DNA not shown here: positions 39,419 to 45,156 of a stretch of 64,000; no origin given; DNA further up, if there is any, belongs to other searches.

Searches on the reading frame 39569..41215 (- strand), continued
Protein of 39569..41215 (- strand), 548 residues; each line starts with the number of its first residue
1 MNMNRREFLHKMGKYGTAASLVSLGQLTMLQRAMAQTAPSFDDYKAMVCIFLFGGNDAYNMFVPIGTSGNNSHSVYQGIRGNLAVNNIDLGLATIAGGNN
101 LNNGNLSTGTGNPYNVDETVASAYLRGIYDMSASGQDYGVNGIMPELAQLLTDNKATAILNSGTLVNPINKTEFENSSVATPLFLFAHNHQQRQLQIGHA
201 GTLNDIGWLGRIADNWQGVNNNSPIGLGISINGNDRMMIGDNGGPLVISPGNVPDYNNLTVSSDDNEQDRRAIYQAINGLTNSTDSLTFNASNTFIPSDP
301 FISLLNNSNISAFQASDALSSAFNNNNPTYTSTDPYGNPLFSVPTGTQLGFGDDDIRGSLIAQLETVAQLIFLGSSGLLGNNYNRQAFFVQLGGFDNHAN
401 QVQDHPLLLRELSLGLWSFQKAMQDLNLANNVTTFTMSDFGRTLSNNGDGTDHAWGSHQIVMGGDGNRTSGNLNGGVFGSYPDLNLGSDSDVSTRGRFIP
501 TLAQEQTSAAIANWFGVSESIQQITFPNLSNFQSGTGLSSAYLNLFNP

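Call 68: fold_search(model_id=the predicted structure, library=pdb)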
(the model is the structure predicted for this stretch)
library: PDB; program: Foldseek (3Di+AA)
matches with E <= 10: 412; with E <= 0.001: 0
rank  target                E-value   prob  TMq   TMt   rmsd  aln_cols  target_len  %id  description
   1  7oza_CCC              2.9e-02  0.63  0.16  0.17  10.6       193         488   12  Sulfated host glycan recognition by carbohydrate sulfatases of the human gut microbiota (BT3796_S1_16) (released 2022-06-29)
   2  6b0j_B                3.3e-02  0.60  0.18  0.21   7.0       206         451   14  Crystal structure of Ps i-CgsB in complex with k-i-k-neocarrahexaose (released 2018-03-14)
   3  9bav_B                4.3e-02  0.77  0.16  0.17   7.6       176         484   14  Structure of S1_15B, a lambda-carrageenan specific sulfatase, in complex with a carrageenoligosaccharide (released 2025-08-27)
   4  7oza_AAA              4.6e-02  0.54  0.14  0.16  10.3       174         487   13  Sulfated host glycan recognition by carbohydrate sulfatases of the human gut microbiota (BT3796_S1_16) (released 2022-06-29)
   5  9bav_A                6.0e-02  0.33  0.14  0.16  13.2       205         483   14  Structure of S1_15B, a lambda-carrageenan specific sulfatase, in complex with a carrageenoligosaccharide (released 2025-08-27)
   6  5tpq_A                6.0e-02  0.28  0.13  0.15   7.3       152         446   13  E. coli alkaline phosphatase D101A, D153A, R166S, E322A, K328A mutant (released 2017-11-01)
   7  5tpq_B                6.7e-02  0.25  0.13  0.15   7.6       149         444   13  E. coli alkaline phosphatase D101A, D153A, R166S, E322A, K328A mutant (released 2017-11-01)
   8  1p49                  6.7e-02  0.21  0.12  0.12  18.7       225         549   12  Structure of Human Placental Estrone/DHEA Sulfatase (released 2003-08-12)
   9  6b0j_A                7.1e-02  0.47  0.18  0.21   6.7       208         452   13  Crystal structure of Ps i-CgsB in complex with k-i-k-neocarrahexaose (released 2018-03-14)
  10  6vat_E                7.1e-02  0.41  0.14  0.22  11.4       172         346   15  Structure of the periplasmic domain of YejM from Salmonella typhimurium (released 2020-08-26)
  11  1anj_A                7.9e-02  0.25  0.13  0.15   7.4       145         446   13  ALKALINE PHOSPHATASE (K328H) (released 1996-01-29)
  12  3dpc_B                7.9e-02  0.23  0.14  0.17  14.1       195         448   15  Structure of E.coli Alkaline Phosphatase Mutant in Complex with a Phosphorylated Peptide (released 2009-06-16)
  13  1e2s_P                8.4e-02  0.63  0.15  0.17   7.0       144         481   13  Crystal structure of an Arylsulfatase A mutant C69A (released 2000-12-06)
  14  6bia_C                8.9e-02  0.33  0.15  0.18   6.5       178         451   13  Crystal structure of Ps i-CgsB (released 2018-03-14)
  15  9bau_A                9.4e-02  0.38  0.17  0.19   8.7       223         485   16  Structure of S1_15B, a lambda-carrageenan specific sulfatase, in complex with galactose-6-sulfate (released 2025-08-27)
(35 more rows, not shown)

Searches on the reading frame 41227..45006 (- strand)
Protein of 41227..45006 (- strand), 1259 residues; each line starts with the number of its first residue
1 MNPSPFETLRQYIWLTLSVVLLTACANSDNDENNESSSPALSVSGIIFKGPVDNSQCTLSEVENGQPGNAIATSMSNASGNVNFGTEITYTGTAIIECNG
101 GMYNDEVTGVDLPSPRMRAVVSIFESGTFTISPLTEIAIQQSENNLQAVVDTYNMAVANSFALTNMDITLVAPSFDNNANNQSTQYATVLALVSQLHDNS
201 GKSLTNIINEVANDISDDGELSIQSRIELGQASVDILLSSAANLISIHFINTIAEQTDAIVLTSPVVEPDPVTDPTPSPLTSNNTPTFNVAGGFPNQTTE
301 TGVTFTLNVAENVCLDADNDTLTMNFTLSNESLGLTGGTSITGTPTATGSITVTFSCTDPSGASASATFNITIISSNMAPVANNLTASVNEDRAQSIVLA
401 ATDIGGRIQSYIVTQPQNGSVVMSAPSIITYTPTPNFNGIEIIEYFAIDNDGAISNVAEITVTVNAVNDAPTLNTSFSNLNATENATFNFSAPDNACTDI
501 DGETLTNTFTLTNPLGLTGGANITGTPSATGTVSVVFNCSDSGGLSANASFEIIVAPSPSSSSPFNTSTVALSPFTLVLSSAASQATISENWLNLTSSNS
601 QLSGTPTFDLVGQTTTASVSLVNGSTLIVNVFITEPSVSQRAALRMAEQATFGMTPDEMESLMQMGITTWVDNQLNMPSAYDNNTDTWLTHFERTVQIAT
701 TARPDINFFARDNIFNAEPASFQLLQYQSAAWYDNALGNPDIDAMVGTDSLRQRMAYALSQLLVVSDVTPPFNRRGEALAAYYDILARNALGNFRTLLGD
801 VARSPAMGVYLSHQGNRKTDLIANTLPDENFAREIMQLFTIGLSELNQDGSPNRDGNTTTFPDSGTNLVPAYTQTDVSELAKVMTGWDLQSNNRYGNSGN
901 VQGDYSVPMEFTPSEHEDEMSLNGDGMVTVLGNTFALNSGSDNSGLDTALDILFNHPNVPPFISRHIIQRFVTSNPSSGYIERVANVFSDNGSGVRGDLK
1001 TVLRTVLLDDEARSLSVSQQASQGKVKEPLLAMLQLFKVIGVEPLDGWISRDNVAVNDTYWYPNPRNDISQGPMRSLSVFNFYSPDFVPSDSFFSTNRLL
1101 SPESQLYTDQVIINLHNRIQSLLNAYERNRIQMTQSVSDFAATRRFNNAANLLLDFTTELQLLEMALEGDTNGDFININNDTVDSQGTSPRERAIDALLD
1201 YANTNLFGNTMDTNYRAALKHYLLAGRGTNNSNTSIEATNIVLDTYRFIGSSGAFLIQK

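Call 5: search_protein_families(library=pfam, proteins=[window:41227-45006:-], max_evalue=0.01)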
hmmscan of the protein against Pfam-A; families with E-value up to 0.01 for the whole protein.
window:41227-45006:- (1259 aa): 5 families
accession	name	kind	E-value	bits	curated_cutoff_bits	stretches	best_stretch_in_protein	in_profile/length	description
PF08811.16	DUF1800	-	1e-79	269.2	26.1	1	646-1245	2-414/419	Protein of unknown function (DUF1800)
PF17963.7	Big_9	-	2.5e-18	67.2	23.6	3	377-463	1-89/89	Bacterial Ig domain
PF17803.7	Cadherin_4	-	4.7e-12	46.7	25.1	2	367-431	1-71/71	Bacterial cadherin-like domain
PF05345.18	He_PIG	-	7.5e-10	39.6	24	2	471-555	2-95/96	Putative Ig domain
PF17892.7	Cadherin_5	-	5e-07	29.9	26.5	1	377-462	2-97/98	Cadherin-like domain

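Call 6: search_protein_families(library=ncbifam, proteins=[window:41227-45006:-], max_evalue=0.01)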
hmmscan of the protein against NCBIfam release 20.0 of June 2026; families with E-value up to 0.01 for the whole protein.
window:41227-45006:- (1259 aa): 1 family
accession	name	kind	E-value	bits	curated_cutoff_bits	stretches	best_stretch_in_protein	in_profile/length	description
NF012211.1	tand_rpt_95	domain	4.2e-21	74.7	90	2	388-474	1-94/98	tandem-95 repeat protein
